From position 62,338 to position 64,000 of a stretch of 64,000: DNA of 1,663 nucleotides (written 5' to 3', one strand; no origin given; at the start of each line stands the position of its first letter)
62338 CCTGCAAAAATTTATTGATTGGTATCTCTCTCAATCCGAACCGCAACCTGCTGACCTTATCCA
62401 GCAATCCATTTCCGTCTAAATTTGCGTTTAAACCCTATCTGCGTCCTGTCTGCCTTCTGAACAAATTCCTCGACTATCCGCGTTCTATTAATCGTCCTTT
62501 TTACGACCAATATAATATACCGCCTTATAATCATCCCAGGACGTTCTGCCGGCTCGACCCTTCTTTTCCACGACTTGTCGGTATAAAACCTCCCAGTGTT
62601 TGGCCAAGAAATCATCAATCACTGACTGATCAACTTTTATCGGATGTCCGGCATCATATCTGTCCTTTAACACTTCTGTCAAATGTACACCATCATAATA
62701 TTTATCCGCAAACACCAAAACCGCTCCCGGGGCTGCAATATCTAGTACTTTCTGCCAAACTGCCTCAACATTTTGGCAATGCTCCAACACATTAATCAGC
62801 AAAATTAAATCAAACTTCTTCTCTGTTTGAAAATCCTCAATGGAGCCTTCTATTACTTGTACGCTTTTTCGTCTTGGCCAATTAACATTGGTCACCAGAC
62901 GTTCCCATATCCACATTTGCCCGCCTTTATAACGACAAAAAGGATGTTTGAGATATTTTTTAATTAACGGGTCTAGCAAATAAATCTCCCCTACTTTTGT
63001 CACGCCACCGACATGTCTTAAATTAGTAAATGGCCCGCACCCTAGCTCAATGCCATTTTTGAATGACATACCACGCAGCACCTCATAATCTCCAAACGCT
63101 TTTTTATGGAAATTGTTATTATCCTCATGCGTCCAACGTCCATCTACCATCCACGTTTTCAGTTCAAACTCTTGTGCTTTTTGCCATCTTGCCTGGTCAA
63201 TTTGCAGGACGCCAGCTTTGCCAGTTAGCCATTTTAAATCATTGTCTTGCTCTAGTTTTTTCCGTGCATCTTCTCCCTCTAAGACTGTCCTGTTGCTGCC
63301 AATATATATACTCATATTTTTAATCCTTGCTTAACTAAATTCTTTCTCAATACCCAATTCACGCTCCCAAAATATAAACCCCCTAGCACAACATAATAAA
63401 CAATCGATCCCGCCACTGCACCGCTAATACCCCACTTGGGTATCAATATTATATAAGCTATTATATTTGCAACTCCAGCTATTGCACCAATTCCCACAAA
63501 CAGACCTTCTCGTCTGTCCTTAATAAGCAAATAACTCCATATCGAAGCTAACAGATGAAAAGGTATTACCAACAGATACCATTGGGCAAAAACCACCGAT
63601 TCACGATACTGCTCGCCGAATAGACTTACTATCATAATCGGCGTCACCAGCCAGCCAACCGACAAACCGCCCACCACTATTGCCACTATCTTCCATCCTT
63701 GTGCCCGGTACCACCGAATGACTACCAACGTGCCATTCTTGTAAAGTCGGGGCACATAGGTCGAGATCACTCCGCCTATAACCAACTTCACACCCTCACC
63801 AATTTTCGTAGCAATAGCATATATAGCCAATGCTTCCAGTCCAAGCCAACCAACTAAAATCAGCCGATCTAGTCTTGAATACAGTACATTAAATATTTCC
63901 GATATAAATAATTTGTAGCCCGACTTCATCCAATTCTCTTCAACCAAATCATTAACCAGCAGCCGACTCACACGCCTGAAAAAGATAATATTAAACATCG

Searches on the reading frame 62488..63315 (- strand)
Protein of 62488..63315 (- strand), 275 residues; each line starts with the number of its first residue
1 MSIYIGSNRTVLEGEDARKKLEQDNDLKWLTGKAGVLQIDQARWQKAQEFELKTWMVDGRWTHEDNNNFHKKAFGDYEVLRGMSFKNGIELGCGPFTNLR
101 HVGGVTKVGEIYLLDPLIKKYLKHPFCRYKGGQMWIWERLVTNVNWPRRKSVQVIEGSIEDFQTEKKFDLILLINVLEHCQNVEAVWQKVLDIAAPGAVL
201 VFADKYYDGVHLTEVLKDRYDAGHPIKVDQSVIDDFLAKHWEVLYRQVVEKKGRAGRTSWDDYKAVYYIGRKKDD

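Call 92: search_protein_families(library=pfam, proteins=[window:62488-63315:-], max_evalue=0.5)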
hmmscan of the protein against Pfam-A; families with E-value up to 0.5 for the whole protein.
window:62488-63315:- (275 aa): 5 families
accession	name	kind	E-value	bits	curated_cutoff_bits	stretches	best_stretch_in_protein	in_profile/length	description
PF13489.12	Methyltransf_23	-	3.2e-08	33.9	27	1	84-204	22-118/164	Methyltransferase domain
PF08242.18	Methyltransf_12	-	9.8e-07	29.9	30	1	153-200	49-98/98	Methyltransferase domain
PF08241.18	Methyltransf_11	-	4.4e-06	27.7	21.2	1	149-202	41-95/95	Methyltransferase domain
PF13847.12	Methyltransf_31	-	0.00037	20.6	27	1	151-216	55-119/145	Methyltransferase domain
PF13649.12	Methyltransf_25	-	0.0029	18.7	27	1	151-197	47-96/97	Methyltransferase domain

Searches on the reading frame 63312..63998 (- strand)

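Call 92: search_protein_families(library=pfam, proteins=[window:63312-63998:-], max_evalue=0.5)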
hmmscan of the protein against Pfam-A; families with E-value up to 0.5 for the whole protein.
window:63312-63998:- (228 aa): 4 families
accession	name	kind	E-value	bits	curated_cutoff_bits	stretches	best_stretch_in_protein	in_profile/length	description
PF01943.22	Polysacc_synt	-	0.00037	20.5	28.2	1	23-86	207-271/274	Polysaccharide biosynthesis protein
PF13440.11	Polysacc_synt_3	-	0.0078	15.9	23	1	24-135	178-292/293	Polysaccharide biosynthesis protein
PF02310.24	B12-binding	-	0.081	13.2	32.1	1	59-95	71-110/121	B12 binding domain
PF14108.11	ABA4-like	-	0.11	13.4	27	1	174-212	8-46/127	ABA DEFICIENT 4-like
